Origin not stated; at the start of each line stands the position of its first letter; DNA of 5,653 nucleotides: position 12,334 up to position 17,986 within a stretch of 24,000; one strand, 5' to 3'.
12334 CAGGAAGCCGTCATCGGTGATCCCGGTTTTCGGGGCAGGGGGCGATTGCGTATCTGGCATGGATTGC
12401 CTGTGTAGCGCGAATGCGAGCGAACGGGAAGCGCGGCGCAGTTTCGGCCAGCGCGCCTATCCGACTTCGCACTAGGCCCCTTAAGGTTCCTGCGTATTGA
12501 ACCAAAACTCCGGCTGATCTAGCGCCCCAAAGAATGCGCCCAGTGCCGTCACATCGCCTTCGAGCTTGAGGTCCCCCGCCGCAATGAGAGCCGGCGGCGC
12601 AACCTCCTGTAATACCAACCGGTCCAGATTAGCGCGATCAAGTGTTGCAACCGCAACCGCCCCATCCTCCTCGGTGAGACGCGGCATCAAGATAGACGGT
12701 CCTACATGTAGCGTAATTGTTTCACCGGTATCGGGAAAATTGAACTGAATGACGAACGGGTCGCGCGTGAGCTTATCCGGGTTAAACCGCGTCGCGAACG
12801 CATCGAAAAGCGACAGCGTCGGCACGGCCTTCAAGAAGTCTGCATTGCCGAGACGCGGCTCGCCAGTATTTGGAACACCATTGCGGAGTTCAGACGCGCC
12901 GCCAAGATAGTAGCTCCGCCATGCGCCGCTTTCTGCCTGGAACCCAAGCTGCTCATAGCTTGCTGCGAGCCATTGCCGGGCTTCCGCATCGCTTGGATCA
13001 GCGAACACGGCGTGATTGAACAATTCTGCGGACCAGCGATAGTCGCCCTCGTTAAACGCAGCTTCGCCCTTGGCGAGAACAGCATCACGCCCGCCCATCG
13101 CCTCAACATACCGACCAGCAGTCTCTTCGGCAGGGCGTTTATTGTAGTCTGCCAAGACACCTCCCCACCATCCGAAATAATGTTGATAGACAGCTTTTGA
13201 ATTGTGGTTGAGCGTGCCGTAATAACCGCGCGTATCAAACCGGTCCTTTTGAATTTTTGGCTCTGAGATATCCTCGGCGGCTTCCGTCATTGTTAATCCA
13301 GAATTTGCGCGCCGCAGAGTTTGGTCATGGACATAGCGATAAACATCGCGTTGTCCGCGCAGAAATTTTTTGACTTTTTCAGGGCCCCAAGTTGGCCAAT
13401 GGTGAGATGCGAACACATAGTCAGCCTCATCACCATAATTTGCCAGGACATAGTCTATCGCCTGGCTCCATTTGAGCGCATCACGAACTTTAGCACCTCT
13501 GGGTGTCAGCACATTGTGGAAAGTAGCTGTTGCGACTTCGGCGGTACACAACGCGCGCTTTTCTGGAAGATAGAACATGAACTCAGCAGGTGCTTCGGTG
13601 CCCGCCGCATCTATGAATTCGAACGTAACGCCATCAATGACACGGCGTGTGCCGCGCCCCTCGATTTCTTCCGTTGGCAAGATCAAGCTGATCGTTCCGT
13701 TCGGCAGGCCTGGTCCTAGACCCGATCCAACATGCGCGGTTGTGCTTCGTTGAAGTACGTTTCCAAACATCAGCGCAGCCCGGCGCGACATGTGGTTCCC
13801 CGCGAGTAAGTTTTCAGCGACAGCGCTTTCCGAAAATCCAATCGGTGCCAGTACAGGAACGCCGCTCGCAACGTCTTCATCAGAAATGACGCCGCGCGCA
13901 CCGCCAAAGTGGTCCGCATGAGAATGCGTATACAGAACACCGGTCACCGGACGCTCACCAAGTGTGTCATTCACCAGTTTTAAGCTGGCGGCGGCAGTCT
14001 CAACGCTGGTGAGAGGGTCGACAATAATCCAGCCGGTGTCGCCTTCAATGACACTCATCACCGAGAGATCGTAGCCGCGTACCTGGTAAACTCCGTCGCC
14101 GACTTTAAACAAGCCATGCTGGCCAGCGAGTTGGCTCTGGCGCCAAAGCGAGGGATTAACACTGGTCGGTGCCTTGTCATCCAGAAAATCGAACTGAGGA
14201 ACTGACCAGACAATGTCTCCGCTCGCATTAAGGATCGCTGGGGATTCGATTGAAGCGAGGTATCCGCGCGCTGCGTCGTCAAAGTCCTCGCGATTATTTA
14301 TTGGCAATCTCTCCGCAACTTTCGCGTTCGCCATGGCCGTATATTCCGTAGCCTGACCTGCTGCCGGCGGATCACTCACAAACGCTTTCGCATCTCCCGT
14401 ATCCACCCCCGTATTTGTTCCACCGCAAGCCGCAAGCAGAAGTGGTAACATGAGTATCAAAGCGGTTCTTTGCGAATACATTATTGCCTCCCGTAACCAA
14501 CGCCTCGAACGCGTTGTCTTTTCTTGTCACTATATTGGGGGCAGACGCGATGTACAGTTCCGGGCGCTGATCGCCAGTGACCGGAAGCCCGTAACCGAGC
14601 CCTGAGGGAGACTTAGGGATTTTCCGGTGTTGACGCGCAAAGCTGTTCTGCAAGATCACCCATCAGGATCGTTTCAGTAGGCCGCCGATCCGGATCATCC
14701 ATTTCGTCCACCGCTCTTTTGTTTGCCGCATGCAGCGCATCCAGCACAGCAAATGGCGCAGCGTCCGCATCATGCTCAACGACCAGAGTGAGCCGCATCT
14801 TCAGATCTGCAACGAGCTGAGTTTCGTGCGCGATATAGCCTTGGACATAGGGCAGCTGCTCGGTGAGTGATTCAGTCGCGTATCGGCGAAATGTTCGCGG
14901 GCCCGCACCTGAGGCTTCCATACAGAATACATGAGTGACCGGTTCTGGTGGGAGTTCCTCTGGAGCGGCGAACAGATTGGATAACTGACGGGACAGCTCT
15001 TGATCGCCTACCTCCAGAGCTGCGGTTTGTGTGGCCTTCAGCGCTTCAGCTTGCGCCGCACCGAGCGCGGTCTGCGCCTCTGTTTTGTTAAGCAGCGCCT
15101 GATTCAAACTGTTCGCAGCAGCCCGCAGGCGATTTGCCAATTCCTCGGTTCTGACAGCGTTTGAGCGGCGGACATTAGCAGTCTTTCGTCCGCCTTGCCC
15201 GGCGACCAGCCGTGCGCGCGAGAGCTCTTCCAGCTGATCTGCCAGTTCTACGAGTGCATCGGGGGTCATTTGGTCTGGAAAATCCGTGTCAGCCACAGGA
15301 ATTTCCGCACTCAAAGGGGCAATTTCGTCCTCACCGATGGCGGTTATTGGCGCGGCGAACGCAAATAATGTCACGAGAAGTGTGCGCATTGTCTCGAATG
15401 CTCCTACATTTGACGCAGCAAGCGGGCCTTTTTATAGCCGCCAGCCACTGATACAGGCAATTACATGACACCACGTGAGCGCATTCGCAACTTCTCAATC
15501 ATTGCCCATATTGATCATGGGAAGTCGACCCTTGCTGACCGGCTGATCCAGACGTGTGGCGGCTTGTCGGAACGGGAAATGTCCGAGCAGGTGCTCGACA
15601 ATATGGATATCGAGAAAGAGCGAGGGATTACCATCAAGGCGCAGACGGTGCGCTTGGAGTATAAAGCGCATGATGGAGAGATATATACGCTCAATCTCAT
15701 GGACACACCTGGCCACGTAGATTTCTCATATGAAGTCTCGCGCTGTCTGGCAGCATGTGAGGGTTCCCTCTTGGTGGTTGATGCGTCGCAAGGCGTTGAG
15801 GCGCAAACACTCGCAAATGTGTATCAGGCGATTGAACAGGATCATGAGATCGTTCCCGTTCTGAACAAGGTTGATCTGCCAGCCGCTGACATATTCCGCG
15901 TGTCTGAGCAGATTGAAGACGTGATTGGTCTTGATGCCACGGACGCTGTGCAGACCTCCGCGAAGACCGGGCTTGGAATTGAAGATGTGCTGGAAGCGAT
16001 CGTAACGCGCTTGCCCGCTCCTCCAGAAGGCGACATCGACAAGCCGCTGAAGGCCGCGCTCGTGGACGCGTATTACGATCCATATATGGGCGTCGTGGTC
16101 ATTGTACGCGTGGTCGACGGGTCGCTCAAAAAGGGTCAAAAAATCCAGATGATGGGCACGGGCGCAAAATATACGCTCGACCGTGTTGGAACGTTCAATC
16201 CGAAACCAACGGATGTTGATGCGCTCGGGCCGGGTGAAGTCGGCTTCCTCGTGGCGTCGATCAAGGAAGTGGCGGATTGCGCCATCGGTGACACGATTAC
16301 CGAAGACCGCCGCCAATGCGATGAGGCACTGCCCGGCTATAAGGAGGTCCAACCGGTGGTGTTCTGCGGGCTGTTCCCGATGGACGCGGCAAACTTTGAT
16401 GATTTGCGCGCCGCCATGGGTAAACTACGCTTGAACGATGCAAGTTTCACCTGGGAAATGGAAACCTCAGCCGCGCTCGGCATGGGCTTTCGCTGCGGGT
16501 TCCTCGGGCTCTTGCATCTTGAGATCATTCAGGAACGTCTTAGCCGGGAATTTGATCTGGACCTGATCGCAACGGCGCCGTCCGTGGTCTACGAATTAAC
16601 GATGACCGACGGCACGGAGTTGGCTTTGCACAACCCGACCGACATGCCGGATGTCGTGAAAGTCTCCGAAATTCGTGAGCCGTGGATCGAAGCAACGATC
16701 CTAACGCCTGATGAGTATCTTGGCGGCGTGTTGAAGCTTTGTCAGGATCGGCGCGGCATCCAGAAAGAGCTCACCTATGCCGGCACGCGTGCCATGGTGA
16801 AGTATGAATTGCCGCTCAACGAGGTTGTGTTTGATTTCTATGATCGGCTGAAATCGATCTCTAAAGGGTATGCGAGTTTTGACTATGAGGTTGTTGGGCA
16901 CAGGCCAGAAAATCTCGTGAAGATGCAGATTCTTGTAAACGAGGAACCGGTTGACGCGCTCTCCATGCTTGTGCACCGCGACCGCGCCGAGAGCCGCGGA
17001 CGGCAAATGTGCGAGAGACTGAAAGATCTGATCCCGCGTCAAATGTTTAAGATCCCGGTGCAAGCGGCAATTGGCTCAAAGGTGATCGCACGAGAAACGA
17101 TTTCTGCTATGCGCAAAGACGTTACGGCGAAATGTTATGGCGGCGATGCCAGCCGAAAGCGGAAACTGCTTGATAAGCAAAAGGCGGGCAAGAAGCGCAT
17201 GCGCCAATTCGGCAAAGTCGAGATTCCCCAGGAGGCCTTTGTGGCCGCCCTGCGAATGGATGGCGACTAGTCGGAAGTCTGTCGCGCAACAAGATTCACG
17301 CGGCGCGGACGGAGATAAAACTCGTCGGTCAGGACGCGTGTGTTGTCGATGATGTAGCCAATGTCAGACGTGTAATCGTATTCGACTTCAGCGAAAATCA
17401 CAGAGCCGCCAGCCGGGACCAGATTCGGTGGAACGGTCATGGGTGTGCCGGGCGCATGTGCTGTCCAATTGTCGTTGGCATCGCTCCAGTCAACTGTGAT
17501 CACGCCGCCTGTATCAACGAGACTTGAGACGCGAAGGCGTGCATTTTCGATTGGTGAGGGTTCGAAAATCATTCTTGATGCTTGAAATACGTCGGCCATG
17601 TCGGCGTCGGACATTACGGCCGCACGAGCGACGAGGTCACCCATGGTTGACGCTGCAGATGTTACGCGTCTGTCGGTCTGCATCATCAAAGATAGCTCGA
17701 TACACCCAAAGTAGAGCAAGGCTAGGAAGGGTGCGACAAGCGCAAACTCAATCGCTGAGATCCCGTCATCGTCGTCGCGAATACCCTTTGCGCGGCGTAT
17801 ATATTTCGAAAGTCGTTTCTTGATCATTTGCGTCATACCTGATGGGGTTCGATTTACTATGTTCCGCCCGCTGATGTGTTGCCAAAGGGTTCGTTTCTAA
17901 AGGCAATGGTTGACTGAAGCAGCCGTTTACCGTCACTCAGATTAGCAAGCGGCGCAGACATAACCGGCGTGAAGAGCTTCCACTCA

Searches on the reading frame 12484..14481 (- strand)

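Call 14: search_protein_families(library=pfam, proteins=[window:12484-14481:-], max_evalue=0.001)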
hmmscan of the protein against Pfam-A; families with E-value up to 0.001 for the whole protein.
window:12484-14481:- (666 aa): 4 families
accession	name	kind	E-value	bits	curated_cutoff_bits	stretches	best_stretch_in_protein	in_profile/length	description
PF14863.12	Alkyl_sulf_dimr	-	6.5e-48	163.1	26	1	397-535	1-139/139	Alkyl sulfatase dimerisation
PF14864.11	Alkyl_sulf_C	-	4.4e-22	79.1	27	1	545-662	3-121/125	Alkyl sulfatase C-terminal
PF00753.33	Lactamase_B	-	9.2e-14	52.3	22.7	1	140-210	6-75/196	Metallo-beta-lactamase superfamily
PF12706.13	Lactamase_B_2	-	1e-05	25.6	27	1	151-218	2-68/200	Beta-lactamase superfamily domain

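Call 84: search_protein_families(library=padloc, proteins=[window:12484-14481:-], max_evalue=0.00001)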
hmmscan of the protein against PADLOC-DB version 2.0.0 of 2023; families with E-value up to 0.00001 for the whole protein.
window:12484-14481:- (666 aa): 0 families

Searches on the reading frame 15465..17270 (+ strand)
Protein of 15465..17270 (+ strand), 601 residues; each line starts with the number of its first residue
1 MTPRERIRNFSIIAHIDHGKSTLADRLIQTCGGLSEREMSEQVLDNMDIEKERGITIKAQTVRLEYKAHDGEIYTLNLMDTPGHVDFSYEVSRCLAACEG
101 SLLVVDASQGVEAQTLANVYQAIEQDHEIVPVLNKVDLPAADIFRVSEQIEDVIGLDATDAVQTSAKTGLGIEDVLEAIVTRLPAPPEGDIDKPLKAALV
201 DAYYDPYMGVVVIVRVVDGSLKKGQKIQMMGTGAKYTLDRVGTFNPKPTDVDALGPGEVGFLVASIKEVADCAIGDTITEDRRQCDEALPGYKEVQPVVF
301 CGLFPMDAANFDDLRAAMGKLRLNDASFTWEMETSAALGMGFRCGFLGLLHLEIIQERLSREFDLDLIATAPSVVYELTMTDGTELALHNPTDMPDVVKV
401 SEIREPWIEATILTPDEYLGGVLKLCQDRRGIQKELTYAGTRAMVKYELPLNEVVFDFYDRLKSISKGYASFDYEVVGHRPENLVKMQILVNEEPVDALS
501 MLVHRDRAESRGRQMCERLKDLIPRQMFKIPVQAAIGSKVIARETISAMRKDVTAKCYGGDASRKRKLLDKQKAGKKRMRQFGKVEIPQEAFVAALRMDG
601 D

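Call 14: search_protein_families(library=pfam, proteins=[window:15465-17267:+], max_evalue=0.001)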
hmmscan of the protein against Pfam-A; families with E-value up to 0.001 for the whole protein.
window:15465-17267:+ (601 aa): 8 families
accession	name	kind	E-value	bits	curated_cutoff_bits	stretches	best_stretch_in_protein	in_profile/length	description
PF00009.33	GTP_EFTU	-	2.8e-54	184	26.5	1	5-184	1-187/188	Elongation factor Tu GTP binding domain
PF06421.17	LepA_C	-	1.1e-51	173.8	29.7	1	491-596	1-106/107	GTP-binding protein LepA C-terminus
PF00679.30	EFG_C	-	1.9e-20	73.1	27.9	1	403-488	2-87/89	Elongation factor G C-terminus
PF03144.31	GTP_EFTU_D2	-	2.2e-10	41.2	30.3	1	209-279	1-73/73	Elongation factor Tu domain 2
PF22042.2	EF-G_D2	-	1.5e-05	25.4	27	1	196-279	3-82/84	Elongation factor G domain 2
PF00071.28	Ras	-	2.9e-05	24.2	21.6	1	54-183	29-160/162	Ras family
PF14492.12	EFG_III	-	5.3e-05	23.6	27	1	296-368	3-72/75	Elongation Factor G, domain III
PF01926.29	MMR_HSR1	-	0.00017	22.1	21.9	1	17-135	9-113/113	50S ribosome-binding GTPase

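Call 35: find_encoding_contigs(protein=window:15465-17270:+, flank=2000, max_places=3)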
Protein window:15465-17270:+ (601 aa): no gene with exactly this product is on record in the collection.

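Call 52: find_homologous_proteins(query=window:15465-17267:+, max_evalue=1e-100)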
Query window:15465-17267:+ (601 aa): 8000 proteins with E <= 1e-100 among 8000 candidates; the best 120 are listed.
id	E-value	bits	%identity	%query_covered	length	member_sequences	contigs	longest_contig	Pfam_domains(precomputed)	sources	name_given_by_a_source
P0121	0.0e+0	1347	100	100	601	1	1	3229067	PF00679.31,PF06421.18,PF00009.34,PF03144.32,PF22042.3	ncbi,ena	-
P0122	0.0e+0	1327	98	100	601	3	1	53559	PF00679.31,PF06421.18,PF00009.34,PF03144.32,PF00071.29,PF22042.3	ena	-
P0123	0.0e+0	1325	98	100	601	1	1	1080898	PF00679.31,PF06421.18,PF00009.34,PF03144.32,PF00071.29,PF22042.3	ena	-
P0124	0.0e+0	1325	98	100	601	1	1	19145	PF00679.31,PF06421.18,PF00009.34,PF03144.32,PF00071.29,PF22042.3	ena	-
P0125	0.0e+0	1321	98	100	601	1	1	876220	PF00679.31,PF06421.18,PF00009.34,PF03144.32,PF00071.29,PF22042.3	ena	-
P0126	0.0e+0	1313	97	100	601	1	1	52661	PF00679.31,PF06421.18,PF00009.34,PF03144.32,PF00071.29,PF22042.3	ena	-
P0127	0.0e+0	1311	97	100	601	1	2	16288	PF00679.31,PF06421.18,PF00009.34,PF03144.32,PF22042.3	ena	-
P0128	0.0e+0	1309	97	100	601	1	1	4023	PF00679.31,PF06421.18,PF00009.34,PF03144.32,PF00071.29,PF22042.3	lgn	-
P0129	0.0e+0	1268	93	100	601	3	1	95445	PF00679.31,PF14492.13,PF06421.18,PF00009.34,PF03144.32,PF00071.29,PF22042.3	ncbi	-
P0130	0.0e+0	1258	92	100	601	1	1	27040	PF00679.31,PF06421.18,PF00009.34,PF03144.32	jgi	-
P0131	0.0e+0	1230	91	100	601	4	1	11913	PF00679.31,PF14492.13,PF06421.18,PF00009.34,PF03144.32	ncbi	ncbi:MAG: translation elongation factor 4 [Pseudomonadota bacterium]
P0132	0.0e+0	1226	90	100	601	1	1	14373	PF00679.31,PF14492.13,PF06421.18,PF00009.34,PF03144.32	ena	-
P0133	0.0e+0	1226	90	100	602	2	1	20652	PF00679.31,PF14492.13,PF06421.18,PF00009.34,PF03144.32,PF00071.29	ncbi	ncbi:MAG: translation elongation factor 4 [Pseudomonadota bacterium]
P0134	0.0e+0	1225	90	100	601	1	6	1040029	PF00679.31,PF06421.18,PF00009.34,PF03144.32,PF22042.3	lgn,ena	-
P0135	0.0e+0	1225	89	100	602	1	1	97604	PF00679.31,PF14492.13,PF06421.18,PF00009.34,PF03144.32,PF00071.29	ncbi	ncbi:MAG: translation elongation factor 4 [Pseudomonadota bacterium]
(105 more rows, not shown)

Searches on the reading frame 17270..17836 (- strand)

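Call 83: search_protein_families(library=pfam, proteins=[window:17270-17836:-], max_evalue=0.01)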
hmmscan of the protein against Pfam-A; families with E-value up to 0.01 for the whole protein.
window:17270-17836:- (189 aa): 1 family
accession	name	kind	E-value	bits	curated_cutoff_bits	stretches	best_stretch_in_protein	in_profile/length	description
PF07811.17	TadE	-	1.5e-10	41.5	22.9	1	25-63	1-39/43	TadE-like protein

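Call 84: search_protein_families(library=padloc, proteins=[window:17270-17836:-], max_evalue=0.00001)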
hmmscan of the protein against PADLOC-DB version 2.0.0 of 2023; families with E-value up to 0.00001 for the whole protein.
window:17270-17836:- (189 aa): 0 families
